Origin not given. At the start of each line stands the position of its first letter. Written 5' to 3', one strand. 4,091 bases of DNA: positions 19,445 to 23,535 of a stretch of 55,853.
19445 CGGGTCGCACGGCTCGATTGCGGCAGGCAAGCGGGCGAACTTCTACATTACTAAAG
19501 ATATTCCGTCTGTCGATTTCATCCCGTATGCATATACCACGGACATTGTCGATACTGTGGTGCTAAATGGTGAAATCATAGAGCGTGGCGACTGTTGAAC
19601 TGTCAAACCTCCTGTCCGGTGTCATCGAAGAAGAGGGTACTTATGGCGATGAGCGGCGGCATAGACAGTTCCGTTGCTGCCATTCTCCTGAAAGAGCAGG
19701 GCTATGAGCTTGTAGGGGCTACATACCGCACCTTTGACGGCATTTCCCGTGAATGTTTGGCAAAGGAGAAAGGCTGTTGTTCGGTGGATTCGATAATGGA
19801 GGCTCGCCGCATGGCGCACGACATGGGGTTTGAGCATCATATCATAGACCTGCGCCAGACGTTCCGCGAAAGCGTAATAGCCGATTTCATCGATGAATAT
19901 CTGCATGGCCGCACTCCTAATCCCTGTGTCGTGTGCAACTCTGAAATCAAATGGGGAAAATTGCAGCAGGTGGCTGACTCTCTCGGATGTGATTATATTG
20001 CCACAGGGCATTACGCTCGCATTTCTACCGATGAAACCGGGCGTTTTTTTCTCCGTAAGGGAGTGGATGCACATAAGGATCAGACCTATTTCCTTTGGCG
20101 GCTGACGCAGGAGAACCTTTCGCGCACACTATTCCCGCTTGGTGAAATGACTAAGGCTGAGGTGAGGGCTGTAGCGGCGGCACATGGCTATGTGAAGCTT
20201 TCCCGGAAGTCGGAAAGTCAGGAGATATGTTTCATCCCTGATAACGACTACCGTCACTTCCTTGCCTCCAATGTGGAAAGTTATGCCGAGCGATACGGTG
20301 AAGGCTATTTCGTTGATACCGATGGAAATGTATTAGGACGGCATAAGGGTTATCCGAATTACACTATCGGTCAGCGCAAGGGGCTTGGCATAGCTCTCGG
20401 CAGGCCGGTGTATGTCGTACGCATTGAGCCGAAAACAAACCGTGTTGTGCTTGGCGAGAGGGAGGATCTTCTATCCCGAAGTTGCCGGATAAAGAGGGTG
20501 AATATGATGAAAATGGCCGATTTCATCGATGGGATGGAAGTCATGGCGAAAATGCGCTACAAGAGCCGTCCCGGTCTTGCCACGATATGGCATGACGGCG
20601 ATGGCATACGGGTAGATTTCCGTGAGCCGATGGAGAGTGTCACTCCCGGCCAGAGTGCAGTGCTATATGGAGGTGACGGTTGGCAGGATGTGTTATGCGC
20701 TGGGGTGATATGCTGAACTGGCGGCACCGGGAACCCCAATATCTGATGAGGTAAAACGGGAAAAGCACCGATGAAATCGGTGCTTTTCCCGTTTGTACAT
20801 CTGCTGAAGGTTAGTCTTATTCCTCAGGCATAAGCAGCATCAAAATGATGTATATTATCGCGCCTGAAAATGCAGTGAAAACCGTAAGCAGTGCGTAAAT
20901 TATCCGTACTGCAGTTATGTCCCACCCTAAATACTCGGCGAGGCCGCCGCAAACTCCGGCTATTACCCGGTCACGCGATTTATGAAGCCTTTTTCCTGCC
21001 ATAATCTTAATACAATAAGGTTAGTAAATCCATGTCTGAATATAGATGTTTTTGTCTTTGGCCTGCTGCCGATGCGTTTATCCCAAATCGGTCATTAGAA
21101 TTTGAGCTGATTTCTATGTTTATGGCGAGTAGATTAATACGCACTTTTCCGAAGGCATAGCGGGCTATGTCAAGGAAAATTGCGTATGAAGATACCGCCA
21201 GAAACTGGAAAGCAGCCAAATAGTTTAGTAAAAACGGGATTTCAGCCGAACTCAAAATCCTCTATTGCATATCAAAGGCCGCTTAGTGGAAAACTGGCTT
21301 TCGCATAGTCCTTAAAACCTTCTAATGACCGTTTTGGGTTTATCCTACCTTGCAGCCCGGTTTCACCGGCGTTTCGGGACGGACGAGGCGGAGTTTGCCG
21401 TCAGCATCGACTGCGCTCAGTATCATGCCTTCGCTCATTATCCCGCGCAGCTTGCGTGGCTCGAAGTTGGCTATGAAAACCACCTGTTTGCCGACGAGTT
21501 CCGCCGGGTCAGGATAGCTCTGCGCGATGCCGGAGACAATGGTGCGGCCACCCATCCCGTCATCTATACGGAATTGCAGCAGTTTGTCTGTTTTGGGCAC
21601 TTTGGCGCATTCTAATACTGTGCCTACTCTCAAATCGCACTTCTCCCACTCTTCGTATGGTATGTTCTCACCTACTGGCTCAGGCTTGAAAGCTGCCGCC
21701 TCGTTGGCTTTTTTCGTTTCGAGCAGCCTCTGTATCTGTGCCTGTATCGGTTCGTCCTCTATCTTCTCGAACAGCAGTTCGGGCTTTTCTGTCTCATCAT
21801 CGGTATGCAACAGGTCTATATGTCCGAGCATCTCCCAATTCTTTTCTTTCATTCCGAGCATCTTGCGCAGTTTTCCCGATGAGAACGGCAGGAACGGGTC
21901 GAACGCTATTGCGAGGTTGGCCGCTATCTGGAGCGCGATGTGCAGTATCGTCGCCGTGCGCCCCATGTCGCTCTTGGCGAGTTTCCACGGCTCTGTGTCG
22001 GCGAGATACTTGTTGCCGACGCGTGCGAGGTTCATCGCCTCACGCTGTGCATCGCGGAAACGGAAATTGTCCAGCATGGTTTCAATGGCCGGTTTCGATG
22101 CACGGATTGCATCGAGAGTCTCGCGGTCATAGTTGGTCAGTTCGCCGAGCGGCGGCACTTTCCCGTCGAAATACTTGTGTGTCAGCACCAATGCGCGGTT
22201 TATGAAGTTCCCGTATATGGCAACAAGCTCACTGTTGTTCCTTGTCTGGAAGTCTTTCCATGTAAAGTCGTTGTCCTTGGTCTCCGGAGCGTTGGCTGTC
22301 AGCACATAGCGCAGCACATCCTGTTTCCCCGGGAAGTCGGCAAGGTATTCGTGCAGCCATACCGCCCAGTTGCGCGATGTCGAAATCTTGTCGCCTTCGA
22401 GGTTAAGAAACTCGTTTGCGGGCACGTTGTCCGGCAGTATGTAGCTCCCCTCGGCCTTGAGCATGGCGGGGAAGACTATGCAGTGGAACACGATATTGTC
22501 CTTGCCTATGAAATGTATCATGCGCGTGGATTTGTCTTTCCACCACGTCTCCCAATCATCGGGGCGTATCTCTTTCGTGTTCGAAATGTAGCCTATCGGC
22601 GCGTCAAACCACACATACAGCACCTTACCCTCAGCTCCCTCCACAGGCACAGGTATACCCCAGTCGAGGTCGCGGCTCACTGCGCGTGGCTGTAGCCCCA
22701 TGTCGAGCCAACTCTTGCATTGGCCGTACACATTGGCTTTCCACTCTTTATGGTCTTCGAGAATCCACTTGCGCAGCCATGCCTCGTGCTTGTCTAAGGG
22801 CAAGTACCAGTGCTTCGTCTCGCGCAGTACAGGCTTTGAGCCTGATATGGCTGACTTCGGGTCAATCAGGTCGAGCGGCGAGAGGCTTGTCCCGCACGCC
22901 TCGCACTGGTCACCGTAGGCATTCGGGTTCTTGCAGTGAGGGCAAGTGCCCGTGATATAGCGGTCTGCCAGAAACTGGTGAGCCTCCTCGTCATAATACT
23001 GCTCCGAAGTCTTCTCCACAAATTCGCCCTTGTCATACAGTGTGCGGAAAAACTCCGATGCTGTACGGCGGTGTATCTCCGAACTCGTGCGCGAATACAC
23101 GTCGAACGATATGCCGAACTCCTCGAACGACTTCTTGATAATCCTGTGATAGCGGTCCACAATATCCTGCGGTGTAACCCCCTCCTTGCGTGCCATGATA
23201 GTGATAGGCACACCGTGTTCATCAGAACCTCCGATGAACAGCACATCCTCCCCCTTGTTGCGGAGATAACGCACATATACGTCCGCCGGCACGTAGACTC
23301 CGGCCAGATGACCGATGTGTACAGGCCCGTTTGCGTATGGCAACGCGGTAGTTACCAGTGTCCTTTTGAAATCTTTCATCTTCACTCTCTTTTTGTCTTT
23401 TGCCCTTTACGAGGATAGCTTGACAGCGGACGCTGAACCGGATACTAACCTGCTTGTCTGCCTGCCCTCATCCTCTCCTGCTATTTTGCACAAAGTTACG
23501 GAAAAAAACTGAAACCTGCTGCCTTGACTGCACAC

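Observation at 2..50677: Two diverged A-B-G cassettes of giant T9SS-sorted surface proteins converge on a 21-kb block of core genes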

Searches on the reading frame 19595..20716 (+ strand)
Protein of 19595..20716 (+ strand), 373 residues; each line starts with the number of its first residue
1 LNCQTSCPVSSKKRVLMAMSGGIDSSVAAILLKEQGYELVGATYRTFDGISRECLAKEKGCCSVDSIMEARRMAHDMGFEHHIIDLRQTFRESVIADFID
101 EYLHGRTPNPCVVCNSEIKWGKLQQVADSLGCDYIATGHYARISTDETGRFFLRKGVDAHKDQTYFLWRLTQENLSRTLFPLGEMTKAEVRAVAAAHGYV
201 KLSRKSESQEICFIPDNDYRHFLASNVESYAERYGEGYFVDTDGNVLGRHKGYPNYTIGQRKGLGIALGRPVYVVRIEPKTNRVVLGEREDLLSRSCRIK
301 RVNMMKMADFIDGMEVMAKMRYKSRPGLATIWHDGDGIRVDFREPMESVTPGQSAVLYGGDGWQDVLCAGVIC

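Call 13: search_protein_families(library=ncbifam, proteins=[window:19595-20716:+], max_evalue=0.00001)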
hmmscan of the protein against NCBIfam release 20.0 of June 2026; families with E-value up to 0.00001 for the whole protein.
window:19595-20716:+ (373 aa): 5 families
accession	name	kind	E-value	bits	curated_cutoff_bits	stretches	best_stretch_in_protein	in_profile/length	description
NF001138.1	PRK00143.1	equivalog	1.2e-121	405.9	284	1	14-372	1-345/345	tRNA 2-thiouridine(34) synthase MnmA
NF011258.0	PRK14664.1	equivalog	4.6e-103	345.1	680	1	11-361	4-337/362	tRNA 2-thiouridine(34) synthase MnmA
TIGR00420.1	trmU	equivalog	7.7e-97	324.3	236.95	1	13-372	1-351/351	tRNA 2-thiouridine(34) synthase MnmA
NF011259.0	PRK14665.1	equivalog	2.9e-88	296.2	364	1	11-361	4-350/360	tRNA 2-thiouridine(34) synthase MnmA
TIGR00268.2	TIGR00268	equivalog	7.2e-06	25.5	150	0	10-198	11-161/259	ATP-dependent sacrificial sulfur transferase LarE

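Call 46: find_encoding_contigs(protein=window:19595-20716:+, flank=10000, max_places=10)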
Protein window:19595-20716:+ (373 aa): no gene with exactly this product is on record in the collection.
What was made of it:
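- Tried and rejected: Call 46 found no exact mnmA product on record.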

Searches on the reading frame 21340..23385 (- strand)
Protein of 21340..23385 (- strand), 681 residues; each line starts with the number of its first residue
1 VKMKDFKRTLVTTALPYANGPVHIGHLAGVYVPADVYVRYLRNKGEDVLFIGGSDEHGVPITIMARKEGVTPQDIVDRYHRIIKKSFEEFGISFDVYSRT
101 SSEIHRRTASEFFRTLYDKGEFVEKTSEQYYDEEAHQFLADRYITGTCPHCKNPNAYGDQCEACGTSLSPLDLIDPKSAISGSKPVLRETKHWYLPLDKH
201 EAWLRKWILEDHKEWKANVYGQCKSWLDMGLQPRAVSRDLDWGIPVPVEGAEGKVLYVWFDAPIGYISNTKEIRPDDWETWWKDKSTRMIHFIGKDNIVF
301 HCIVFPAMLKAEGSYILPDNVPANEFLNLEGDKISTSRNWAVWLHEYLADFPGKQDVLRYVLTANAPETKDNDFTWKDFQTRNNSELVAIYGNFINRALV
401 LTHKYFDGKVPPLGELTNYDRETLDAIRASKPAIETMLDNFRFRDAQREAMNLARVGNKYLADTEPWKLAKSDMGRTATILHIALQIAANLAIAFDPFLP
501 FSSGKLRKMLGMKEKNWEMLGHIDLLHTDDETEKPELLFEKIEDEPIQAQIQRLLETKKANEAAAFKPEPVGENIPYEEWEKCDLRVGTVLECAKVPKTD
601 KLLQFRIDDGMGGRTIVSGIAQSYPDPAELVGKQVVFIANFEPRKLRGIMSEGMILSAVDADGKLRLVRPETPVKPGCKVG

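Call 13: search_protein_families(library=ncbifam, proteins=[window:21340-23385:-], max_evalue=0.00001)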
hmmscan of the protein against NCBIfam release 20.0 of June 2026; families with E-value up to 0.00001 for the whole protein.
window:21340-23385:- (681 aa): 20 families
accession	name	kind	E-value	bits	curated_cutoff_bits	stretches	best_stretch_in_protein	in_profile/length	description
NF001100.0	PRK00133.1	equivalog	5.6e-258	858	587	1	5-680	3-675/676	methionine--tRNA ligase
TIGR00398.1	metG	equivalog_domain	4.5e-167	557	336.35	1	10-543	2-530/530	methionine--tRNA ligase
NF008900.0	PRK12267.1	equivalog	1.3e-128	430.3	598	1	7-680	4-647/648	methionine--tRNA ligase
NF008859.0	PRK11893.2-1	equivalog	1.1e-48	166.4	553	1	7-464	2-450/498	methionine--tRNA ligase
NF008863.0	PRK11893.2-5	equivalog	5.9e-43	147.2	551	1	3-386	1-385/531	methionine--tRNA ligase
NF008860.0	PRK11893.2-2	equivalog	1.7e-37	129.6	761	2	289-511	328-548/583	methionine--tRNA ligase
TIGR00399.1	metG_C_term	equivalog_domain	1.5e-34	118.8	116.65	1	556-680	15-138/139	methionine--tRNA ligase subunit beta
NF008861.0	PRK11893.2-3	equivalog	1.4e-28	99.8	633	1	3-381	1-382/496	methionine--tRNA ligase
NF008957.0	PRK12300.1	subfamily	8.3e-20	70.4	677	1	7-85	32-109/946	leucine--tRNA ligase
NF007494.0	PRK10089.1-3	equivalog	5.3e-16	58.6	109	1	574-680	3-111/112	tRNA-binding protein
NF007495.0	PRK10089.1-4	equivalog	2.1e-15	57.2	117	1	573-679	3-111/113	tRNA-binding protein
TIGR02222.1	chap_CsaA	subfamily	3.3e-15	56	119.65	1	577-680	1-106/107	export-related chaperone CsaA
TIGR00396.1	leuS_bact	equivalog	2.6e-14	52.3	548.4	1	7-151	29-177/843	leucine--tRNA ligase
NF007492.0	PRK10089.1-1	equivalog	2.3e-13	50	150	1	573-680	2-109/110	tRNA-binding protein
NF009687.0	PRK13208.1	equivalog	1e-12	47.1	738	1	12-136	43-181/801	valine--tRNA ligase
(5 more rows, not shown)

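Call 21: list_cluster_members(proteins=[P0001, P0010, P0013, P0042, P0107, P0052, P0060, window:21340-23385:-, window:35296-43833:-, window:47600-50677:-])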
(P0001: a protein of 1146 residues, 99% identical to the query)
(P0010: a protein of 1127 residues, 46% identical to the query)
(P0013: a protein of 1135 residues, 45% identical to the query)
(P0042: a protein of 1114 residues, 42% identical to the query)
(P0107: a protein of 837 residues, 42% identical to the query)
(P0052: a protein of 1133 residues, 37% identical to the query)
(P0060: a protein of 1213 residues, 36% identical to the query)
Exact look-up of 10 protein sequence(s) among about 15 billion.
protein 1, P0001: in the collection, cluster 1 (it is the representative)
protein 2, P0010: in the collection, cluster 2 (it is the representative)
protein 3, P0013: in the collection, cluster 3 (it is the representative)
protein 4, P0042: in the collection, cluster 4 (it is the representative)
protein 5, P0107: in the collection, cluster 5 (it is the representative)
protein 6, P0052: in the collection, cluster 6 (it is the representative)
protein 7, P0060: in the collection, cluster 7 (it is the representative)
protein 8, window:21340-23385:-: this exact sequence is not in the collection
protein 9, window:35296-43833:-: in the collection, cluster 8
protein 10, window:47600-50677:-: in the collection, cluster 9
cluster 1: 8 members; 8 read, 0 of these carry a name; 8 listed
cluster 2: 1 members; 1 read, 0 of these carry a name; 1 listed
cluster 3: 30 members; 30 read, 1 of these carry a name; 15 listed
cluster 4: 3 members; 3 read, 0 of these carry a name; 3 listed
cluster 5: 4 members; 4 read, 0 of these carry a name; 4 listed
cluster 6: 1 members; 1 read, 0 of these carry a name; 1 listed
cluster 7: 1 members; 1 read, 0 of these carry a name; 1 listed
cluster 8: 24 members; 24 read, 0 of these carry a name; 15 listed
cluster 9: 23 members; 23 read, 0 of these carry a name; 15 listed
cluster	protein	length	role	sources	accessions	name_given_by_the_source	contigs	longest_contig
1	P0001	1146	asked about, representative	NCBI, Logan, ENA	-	-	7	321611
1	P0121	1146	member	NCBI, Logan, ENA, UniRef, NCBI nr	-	-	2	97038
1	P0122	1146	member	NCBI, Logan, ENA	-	-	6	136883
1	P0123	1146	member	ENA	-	-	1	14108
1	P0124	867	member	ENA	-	-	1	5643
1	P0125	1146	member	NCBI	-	-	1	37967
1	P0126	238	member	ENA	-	-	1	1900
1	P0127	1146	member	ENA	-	-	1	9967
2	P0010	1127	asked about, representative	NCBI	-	-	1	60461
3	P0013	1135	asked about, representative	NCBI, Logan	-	-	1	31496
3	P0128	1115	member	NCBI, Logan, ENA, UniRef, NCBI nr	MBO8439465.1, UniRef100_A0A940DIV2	MAG: hypothetical protein IAC51_02325 [bacterium] | T9SS type A sorting domain-containing protein n=1 Tax=Candidatus Aphodosoma ... | hypothetical protein [Candidatus Aphodosoma intestinipullorum]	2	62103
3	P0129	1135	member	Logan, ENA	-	-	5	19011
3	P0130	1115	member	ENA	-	-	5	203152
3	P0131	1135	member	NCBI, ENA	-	-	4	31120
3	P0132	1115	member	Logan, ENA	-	-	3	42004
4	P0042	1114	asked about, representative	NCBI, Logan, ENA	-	-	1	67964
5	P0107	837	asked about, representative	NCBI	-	-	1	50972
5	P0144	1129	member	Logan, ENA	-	-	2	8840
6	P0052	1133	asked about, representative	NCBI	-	-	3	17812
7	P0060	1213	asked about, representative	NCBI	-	-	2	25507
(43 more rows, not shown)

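Call 34: search_protein_families(library=pfam, proteins=[P0144], max_evalue=0.01)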
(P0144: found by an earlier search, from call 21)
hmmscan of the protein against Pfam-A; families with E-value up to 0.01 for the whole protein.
P0144 (1129 aa): 1 family
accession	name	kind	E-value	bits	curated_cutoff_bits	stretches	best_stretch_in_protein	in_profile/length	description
PF16405.10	DUF5013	-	0.0018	18.9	28.5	1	57-124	26-100/149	Domain of unknown function (DUF5013)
